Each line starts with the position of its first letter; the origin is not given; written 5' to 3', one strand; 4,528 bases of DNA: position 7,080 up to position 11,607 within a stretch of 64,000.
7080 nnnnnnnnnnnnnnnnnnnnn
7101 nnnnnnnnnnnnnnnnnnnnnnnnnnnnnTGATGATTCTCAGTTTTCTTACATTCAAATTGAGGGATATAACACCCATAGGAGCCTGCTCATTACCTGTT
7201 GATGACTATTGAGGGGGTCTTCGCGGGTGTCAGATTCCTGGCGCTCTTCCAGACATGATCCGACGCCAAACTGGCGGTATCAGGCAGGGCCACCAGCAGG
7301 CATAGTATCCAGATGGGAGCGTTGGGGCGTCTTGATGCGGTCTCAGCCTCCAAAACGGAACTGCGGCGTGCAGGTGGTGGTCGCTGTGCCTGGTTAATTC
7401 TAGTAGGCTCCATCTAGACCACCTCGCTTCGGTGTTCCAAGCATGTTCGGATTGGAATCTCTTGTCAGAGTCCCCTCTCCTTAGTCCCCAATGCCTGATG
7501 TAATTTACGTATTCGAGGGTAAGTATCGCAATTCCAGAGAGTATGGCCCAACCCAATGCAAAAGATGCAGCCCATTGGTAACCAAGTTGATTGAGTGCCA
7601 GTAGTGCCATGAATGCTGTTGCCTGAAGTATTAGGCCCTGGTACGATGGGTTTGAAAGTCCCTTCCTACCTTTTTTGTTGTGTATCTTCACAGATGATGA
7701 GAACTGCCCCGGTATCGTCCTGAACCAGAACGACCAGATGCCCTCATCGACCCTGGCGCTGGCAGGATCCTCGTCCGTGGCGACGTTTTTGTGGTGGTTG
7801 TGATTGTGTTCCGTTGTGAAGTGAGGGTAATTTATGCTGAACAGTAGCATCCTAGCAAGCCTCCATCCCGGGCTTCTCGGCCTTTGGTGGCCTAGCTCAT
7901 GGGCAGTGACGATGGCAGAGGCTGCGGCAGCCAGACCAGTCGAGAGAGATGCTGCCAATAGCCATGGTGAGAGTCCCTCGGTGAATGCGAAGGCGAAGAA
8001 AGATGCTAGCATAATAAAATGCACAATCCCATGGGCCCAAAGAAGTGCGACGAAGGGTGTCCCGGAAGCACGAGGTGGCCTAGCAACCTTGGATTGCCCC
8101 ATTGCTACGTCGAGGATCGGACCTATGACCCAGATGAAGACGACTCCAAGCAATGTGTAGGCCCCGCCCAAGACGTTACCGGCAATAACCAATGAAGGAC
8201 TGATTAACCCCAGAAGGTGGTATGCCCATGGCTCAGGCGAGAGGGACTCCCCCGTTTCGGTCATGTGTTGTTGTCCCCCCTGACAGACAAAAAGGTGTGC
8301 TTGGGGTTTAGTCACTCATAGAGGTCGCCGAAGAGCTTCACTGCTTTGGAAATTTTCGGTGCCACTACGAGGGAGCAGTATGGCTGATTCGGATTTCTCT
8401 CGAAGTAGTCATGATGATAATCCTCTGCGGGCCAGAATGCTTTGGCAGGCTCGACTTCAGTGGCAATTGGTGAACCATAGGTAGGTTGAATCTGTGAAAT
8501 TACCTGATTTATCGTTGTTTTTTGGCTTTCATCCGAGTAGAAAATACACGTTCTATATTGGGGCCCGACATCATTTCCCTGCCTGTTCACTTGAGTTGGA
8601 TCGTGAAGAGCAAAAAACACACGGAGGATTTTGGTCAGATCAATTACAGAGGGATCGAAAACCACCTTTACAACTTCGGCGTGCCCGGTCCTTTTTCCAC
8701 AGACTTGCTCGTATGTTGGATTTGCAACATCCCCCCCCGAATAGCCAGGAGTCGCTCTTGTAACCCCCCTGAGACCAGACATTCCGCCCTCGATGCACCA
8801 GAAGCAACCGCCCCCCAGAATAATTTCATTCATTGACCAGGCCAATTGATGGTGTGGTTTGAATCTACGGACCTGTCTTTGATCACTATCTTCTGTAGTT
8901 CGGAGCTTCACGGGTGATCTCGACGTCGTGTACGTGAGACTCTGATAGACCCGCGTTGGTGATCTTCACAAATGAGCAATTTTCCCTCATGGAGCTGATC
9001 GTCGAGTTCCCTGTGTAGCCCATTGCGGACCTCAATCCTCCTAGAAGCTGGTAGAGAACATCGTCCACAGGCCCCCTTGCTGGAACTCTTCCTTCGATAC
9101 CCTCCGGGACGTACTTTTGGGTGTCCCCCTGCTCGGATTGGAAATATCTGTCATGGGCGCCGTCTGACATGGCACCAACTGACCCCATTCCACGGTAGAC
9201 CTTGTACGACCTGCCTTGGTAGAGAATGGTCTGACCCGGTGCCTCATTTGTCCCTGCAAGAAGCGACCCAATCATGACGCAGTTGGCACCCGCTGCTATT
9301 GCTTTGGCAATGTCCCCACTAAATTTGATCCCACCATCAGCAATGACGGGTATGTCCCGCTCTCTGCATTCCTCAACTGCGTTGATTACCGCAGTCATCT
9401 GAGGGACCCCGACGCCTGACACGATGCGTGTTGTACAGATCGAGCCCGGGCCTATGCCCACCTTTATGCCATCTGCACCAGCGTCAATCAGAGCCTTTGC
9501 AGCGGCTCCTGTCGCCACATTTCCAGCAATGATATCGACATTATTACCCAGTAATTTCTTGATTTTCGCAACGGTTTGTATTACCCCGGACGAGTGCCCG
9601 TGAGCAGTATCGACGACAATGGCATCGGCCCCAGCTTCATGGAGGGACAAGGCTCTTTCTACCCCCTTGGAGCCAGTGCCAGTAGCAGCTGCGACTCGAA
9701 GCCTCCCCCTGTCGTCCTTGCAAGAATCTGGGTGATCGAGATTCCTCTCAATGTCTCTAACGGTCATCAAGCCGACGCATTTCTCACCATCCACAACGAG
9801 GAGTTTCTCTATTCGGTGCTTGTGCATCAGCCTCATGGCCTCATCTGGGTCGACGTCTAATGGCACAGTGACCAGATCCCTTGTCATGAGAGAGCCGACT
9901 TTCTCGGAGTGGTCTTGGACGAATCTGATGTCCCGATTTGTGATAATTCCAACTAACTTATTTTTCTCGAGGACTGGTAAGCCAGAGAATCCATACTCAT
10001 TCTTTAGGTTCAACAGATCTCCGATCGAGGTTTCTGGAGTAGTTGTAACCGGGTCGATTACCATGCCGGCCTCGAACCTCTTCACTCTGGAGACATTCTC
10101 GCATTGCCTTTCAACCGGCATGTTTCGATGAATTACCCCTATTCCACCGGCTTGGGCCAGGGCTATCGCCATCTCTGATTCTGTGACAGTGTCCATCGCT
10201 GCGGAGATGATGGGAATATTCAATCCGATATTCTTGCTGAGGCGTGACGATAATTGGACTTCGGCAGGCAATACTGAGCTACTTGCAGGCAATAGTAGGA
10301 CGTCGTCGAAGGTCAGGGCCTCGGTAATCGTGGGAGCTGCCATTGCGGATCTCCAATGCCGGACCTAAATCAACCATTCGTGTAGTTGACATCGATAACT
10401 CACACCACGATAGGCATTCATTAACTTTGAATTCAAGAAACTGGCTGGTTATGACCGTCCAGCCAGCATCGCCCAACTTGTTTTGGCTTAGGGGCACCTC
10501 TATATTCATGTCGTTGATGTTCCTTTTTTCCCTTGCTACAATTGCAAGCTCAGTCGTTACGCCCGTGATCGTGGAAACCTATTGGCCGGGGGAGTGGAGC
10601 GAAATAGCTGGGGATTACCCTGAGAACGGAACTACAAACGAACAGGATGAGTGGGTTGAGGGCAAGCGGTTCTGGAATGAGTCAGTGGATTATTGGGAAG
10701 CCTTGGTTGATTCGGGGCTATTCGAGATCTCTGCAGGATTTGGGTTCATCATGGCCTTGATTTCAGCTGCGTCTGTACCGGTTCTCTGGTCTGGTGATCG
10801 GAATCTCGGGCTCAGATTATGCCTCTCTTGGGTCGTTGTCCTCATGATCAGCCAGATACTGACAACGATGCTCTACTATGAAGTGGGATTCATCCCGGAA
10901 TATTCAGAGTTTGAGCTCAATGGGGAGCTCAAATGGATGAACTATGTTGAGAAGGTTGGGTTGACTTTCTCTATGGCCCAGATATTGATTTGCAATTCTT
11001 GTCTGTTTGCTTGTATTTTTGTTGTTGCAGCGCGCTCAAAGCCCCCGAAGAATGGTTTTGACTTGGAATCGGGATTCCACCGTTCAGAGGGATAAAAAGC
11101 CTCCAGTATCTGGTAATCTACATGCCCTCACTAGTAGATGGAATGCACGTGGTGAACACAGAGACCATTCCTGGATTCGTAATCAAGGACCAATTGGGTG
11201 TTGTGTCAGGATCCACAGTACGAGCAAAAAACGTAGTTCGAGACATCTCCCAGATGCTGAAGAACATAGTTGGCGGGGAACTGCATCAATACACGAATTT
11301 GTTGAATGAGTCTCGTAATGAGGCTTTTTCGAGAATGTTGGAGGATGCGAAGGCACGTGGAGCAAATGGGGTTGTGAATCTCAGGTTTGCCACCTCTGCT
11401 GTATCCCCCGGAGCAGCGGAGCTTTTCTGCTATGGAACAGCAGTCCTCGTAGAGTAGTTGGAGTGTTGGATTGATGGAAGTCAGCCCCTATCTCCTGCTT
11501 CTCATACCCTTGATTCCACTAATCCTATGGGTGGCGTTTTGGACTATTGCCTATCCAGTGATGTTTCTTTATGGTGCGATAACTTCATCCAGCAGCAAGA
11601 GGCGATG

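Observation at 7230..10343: AlkB-type alkane/fatty-acid membrane monooxygenase in an archaeon, translationally coupled to msrA and guaB, with no rubredoxin partner nearby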

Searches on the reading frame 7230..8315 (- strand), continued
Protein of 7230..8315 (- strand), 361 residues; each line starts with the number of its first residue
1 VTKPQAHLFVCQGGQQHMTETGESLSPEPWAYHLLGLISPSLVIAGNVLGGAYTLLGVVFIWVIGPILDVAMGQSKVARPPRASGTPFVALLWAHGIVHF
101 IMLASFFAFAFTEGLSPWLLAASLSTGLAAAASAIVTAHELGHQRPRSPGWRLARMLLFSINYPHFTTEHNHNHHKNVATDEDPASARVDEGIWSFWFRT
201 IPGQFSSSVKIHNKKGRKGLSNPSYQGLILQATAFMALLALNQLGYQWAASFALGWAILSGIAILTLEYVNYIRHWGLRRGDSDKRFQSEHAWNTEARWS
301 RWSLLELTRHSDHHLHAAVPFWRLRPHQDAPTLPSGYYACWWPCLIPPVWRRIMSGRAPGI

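Call 68: find_encoding_contigs(protein=P0107, flank=7000, max_places=2)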
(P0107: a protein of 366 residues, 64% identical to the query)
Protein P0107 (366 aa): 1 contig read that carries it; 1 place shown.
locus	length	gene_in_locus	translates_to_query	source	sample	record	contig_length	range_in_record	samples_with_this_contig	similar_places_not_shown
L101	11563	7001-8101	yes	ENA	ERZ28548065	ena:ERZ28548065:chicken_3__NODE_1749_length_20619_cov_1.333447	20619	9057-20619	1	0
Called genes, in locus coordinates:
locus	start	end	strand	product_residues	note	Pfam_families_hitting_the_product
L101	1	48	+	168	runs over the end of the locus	PF00300:His_Phos_1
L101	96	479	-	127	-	-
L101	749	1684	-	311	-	PF00724:Oxidored_FMN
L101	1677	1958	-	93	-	-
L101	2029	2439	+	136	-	-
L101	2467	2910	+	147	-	PF16884:ADH_N_2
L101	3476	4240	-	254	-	PF00892:EamA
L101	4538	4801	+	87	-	PF02979:NHase_alpha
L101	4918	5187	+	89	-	PF02979:NHase_alpha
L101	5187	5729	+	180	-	PF21006:NHase_beta_N, PF02211:NHase_beta_C (weak)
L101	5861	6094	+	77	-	-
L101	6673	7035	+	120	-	-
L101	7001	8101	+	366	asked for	PF00487:FA_desaturase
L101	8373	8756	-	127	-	PF02826:2-Hacid_dh_C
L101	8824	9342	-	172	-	PF00389:2-Hacid_dh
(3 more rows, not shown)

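Call 76: find_encoding_contigs(protein=P0125, flank=7000, max_places=1)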
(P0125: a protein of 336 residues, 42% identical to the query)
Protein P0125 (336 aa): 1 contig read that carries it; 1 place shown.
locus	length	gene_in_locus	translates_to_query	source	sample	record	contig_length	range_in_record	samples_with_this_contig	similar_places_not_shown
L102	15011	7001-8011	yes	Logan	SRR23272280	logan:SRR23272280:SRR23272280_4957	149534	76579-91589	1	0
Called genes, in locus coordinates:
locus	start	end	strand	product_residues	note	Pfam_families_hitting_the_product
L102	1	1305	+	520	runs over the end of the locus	PF02310:B12-binding (weak), PF04055:Radical_SAM, PF13282:DUF4070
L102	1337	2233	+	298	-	PF04116:FA_hydroxylase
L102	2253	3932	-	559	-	PF14052:Caps_assemb_Wzi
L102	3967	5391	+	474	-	PF13506:Glyco_transf_21, PF00535:Glycos_transf_2, PF13641:Glyco_tranf_2_3, PF13632:Glyco_trans_2_3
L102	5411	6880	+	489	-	PF13506:Glyco_transf_21, PF00535:Glycos_transf_2, PF13641:Glyco_tranf_2_3, PF13632:Glyco_trans_2_3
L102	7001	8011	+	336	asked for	PF00487:FA_desaturase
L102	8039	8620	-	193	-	PF06966:DUF1295, PF04140:ICMT, PF04191:PEMT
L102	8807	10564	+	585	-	PF00501:AMP-binding, PF23024:AMP-dom_DIP2-like, PF24919:Mug62 (weak)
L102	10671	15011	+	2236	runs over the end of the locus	PF00550:PP-binding, PF00109:ketoacyl-synt, PF02801:Ketoacyl-synt_C, PF16197:KAsynt_C_assoc, PF22336:RhiE-like_linker, PF22621:CurL-like_PKS_C, PF00698:Acyl_transf_1, PF21089:PKS_DH_N, +10 more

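Call 77: find_encoding_contigs(protein=P0129, flank=7000, max_places=2)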
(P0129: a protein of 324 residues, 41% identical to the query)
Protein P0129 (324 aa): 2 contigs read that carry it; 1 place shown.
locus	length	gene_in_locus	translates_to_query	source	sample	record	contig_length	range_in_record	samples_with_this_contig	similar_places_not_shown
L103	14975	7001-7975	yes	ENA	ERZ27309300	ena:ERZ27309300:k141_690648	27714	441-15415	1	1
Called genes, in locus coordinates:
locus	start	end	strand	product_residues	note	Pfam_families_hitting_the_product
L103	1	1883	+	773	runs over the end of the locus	?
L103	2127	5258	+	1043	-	PF14870:PSII_BNR (faint), PF02012:BNR (faint), PF13088:BNR_2 (faint), PF24316:Tli3 (faint), PF15902:Sortilin-Vps10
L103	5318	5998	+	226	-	PF00106:adh_short, PF08659:KR, PF13561:adh_short_C2, PF08643:DUF1776 (weak)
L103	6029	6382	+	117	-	PF02627:CMD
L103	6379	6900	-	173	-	PF13375:RnfC_N (faint), PF00364:Biotin_lipoyl, PF25917:BSH_RND, PF25973:BSH_CzcB (faint), PF25997:BSH_YhbJ (weak), PF25919:BSH_CusB (weak), PF25984:BSH_YknX (faint)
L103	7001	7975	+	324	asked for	PF00487:FA_desaturase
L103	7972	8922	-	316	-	PF14378:PAP2_3, PF01569:PAP2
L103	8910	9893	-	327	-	PF01073:3Beta_HSD, PF01370:Epimerase, PF04321:RmlD_sub_bind, PF05368:NmrA (weak), PF07993:NAD_binding_4, PF13460:NAD_binding_10, PF16363:GDP_Man_Dehyd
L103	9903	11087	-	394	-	-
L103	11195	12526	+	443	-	-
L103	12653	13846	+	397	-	PF00108:Thiolase_N, PF22691:Thiolase_C_1 (faint), PF02803:Thiolase_C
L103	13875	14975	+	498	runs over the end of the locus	PF21783:YNCE (faint), PF08450:SGL (faint), PF01436:NHL (faint), PF01731:Arylesterase (faint), PF22494:choice_anch_I (faint), PF10282:Lactonase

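Call 78: find_encoding_contigs(protein=P0272, flank=7000, max_places=1)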
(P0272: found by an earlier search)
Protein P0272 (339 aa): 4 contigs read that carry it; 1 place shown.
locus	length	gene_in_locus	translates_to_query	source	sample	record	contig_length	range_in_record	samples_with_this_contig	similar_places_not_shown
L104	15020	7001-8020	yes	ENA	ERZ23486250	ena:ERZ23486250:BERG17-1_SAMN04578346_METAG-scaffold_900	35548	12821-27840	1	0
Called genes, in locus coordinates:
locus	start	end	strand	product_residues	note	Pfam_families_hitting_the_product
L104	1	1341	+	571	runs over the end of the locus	PF02878:PGM_PMM_I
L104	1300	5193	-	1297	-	-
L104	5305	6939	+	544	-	PF01293:PEPCK_ATP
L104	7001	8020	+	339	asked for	PF00487:FA_desaturase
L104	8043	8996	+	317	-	-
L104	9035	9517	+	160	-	PF00160:Pro_isomerase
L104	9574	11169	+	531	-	PF00206:Lyase_1, PF10415:FumaraseC_C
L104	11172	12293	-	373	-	PF13360:PQQ_2 (faint)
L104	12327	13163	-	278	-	-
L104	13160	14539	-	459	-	PF13167:GTP-bdg_N, PF01926:MMR_HSR1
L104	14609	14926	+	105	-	-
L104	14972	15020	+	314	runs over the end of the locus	PF02749:QRPTase_N, PF01729:QRPTase_C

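Call 79: find_encoding_contigs(protein=P0285, flank=8000, max_places=2)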
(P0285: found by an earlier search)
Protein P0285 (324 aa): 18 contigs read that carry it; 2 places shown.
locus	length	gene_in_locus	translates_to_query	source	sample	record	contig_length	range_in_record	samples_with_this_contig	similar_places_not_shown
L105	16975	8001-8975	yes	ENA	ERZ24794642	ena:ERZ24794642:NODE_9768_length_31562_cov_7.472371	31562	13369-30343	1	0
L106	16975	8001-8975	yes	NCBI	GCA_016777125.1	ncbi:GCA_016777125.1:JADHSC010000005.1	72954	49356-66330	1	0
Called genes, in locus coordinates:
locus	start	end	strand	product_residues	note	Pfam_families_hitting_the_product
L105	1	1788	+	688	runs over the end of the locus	PF02737:3HCDH_N, PF00725:3HCDH, PF00378:ECH_1, PF16113:ECH_2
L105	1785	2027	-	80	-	-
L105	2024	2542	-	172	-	-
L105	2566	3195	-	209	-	PF00899:ThiF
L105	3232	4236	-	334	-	PF04055:Radical_SAM, PF08608:Wyosine_form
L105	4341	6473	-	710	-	PF01384:PHO4, PF01865:PhoU_div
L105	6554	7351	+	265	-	PF01895:PhoU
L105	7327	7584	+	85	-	-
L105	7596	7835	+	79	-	-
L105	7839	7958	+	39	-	-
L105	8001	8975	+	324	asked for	PF00487:FA_desaturase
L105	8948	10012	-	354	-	PF01370:Epimerase, PF05368:NmrA (weak), PF16363:GDP_Man_Dehyd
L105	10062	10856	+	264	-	PF00005:ABC_tran, PF13304:AAA_21 (faint)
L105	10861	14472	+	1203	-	PF02687:FtsX, PF00805:Pentapeptide (weak), PF13576:Pentapeptide_3 (weak), PF13599:Pentapeptide_4, PF02687:FtsX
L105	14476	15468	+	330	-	PF00005:ABC_tran, PF02463:SMC_N (weak), PF13304:AAA_21 (faint)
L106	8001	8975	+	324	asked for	PF00487:FA_desaturase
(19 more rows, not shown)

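Call 80: find_encoding_contigs(protein=P0270, flank=8000, max_places=1)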
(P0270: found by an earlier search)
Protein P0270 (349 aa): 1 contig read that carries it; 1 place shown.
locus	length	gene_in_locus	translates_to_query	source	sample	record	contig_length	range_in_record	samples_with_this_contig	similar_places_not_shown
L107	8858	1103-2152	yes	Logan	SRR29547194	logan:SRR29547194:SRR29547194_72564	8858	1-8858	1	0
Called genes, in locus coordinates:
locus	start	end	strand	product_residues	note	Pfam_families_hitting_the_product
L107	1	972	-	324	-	?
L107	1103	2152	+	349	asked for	PF00487:FA_desaturase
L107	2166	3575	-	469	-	PF02310:B12-binding, PF04055:Radical_SAM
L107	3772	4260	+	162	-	PF02810:SEC-C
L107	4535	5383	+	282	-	PF05721:PhyH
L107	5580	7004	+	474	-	PF13517:FG-GAP_3 (faint), PF01839:FG-GAP (weak)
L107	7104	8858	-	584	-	?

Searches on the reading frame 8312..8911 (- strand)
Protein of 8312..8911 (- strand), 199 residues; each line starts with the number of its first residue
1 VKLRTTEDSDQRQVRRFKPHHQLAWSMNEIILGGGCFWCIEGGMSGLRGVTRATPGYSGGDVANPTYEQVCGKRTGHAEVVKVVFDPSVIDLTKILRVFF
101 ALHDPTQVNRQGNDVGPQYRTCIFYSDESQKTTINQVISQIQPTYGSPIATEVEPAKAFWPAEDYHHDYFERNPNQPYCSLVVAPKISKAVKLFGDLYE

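Call 3: search_protein_families(library=pfam, proteins=[window:8312-8911:-], max_evalue=0.01)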
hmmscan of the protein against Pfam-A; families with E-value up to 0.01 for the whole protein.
window:8312-8911:- (199 aa): 1 family
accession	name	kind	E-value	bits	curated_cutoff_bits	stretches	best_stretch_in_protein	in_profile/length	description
PF01625.27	PMSR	-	2.1e-62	210.3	23.7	1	29-179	1-152/153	Peptide methionine sulfoxide reductase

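Call 4: search_protein_families(library=ncbifam, proteins=[window:8312-8911:-], max_evalue=0.01)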
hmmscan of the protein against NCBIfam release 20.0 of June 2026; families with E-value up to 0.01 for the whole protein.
window:8312-8911:- (199 aa): 5 families
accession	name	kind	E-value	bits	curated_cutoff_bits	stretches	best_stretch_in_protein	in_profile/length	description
NF004042.0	PRK05550.1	equivalog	5e-66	222.8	330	1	17-185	121-291/293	bifunctional methionine sulfoxide reductase B/A protein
TIGR00401.1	msrA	equivalog_domain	3.4e-53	180.1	108.1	1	29-176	2-151/153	peptide-methionine (S)-S-oxide reductase MsrA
NF010625.0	PRK14018.1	equivalog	1.4e-49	169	522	1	26-181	197-350/521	bifunctional peptide-methionine (S)-S-oxide reductase MsrA/peptide-methionine (R)-S-oxide reductase MsrB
NF004038.0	PRK05528.1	equivalog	1.5e-25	90.1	200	1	27-181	1-147/157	peptide-methionine (S)-S-oxide reductase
NF041383.1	Trx_VPGUxxT_two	exception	0.00065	19.4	275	1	25-98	143-199/287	VPGUxxT family thioredoxin-like (seleno)protein, type 2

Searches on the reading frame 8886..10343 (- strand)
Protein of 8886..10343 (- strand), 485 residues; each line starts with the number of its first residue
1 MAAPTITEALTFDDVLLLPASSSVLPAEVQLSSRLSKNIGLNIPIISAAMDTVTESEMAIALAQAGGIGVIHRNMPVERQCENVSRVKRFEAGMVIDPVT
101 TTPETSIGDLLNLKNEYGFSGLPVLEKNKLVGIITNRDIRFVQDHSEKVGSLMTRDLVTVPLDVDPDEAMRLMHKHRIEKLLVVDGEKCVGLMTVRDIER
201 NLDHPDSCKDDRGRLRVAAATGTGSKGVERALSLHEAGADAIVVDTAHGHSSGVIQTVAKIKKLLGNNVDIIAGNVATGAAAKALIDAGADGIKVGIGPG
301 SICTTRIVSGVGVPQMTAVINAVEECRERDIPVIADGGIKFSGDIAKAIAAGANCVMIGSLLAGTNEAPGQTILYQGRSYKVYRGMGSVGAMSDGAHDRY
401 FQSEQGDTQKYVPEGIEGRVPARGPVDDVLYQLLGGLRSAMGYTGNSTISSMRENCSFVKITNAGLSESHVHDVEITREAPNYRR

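Call 3: search_protein_families(library=pfam, proteins=[window:8886-10343:-], max_evalue=0.01)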
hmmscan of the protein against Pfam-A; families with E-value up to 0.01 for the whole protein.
window:8886-10343:- (485 aa): 9 families
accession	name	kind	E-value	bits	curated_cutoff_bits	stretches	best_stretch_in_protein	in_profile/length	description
PF00478.31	IMPDH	-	6.4e-160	532.3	25.6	1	9-472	1-345/345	IMP dehydrogenase / GMP reductase domain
PF00571.33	CBS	-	1.9e-22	79.7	24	2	149-201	1-54/57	CBS domain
PF03060.21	NMO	-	5.2e-09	36.4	28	1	274-373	141-236/331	Nitronate monooxygenase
PF01070.24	FMN_dh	-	1.1e-06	28.3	24.9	1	271-362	221-305/350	FMN-dependent dehydrogenase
PF00977.27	His_biosynth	-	0.0001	22.3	23.6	1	319-361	61-104/228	Histidine biosynthesis protein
PF01645.23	Glu_synthase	-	0.00045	19.9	20.4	1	271-360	211-305/369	Conserved region in glutamate synthase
PF01180.27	DHO_dh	-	0.00053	19.7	27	1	316-362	226-272/291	Dihydroorotate dehydrogenase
PF04131.20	NanE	-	0.0044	16.7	27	0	321-363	135-177/192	Putative N-acetylmannosamine-6-phosphate epimerase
PF05690.20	ThiG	-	0.0073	16.1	23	1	256-367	111-212/247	Thiazole biosynthesis protein ThiG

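Call 4: search_protein_families(library=ncbifam, proteins=[window:8886-10343:-], max_evalue=0.01)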
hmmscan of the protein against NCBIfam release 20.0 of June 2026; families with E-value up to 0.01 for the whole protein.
window:8886-10343:- (485 aa): 41 families (the best 25 are shown)
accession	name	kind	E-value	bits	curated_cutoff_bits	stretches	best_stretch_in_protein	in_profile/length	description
TIGR01302.1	IMP_dehydrog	equivalog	4.8e-189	628.9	481.5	1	9-454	1-450/450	IMP dehydrogenase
NF005311.0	PRK06843.1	equivalog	6.9e-131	436.9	779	2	196-474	123-400/404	inosine 5-monophosphate dehydrogenase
NF005869.0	PRK07807.1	equivalog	5.2e-94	315.9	549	1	7-470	10-473/479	GuaB1 family IMP dehydrogenase-related protein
NF052358.1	GMPRedGuaB1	equivalog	7.2e-91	305.7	675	1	6-468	9-471/479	GMP reductase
NF005493.0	PRK07107.1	equivalog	2.6e-83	280.3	585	1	7-478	7-495/502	IMP dehydrogenase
TIGR01303.1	IMP_DH_rel_1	equivalog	4.6e-83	279.7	562.75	1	9-470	11-471/475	GuaB1 family IMP dehydrogenase-related protein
NF003470.0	PRK05096.1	equivalog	1.9e-57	195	397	2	216-463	98-338/347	GMP reductase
TIGR01305.1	GMP_reduct_1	equivalog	2.7e-54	184.5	492.15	2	217-463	98-337/343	GMP reductase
NF003966.0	PRK05458.1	equivalog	1.9e-50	172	344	2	233-464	107-320/327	GMP reductase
TIGR01306.1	GMP_reduct_2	equivalog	7e-45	153.9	465.65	1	239-463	109-315/321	GMP reductase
TIGR01304.1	IMP_DH_rel_2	equivalog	5e-31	108.3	342.1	2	223-380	137-304/365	GuaB3 family IMP dehydrogenase-related protein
TIGR03151.1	enACPred_II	equivalog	1.3e-08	34.5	453.1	1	34-89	3-59/307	enoyl-[acyl-carrier-protein] reductase FabK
NF053603.1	HhpR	exception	3.4e-08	33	520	1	94-204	7-120/282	CBS domain-containing high hydrostatic pressure regulator HhpR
NF041552.1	TF_PrdR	equivalog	6.3e-08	31.4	795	1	126-202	45-125/577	sigma-54 dependent transcriptional regulator PrdR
NF041569.1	A-tRNAntase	equivalog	2.1e-06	26.3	1440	0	150-204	312-366/880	A-adding tRNA nucleotidyltransferase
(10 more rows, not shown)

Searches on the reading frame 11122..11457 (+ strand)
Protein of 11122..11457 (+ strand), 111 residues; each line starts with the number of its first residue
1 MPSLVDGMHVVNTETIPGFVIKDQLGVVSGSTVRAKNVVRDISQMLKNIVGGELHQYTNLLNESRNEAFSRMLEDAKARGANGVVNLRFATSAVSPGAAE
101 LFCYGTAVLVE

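Call 3: search_protein_families(library=pfam, proteins=[window:11122-11457:+], max_evalue=0.01)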
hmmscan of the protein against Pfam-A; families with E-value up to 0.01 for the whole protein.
window:11122-11457:+ (111 aa): 1 family
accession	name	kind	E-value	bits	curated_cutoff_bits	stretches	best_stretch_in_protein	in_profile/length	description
PF01906.23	YbjQ_1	-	3.1e-34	118.1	23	1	8-110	1-103/103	Putative heavy-metal-binding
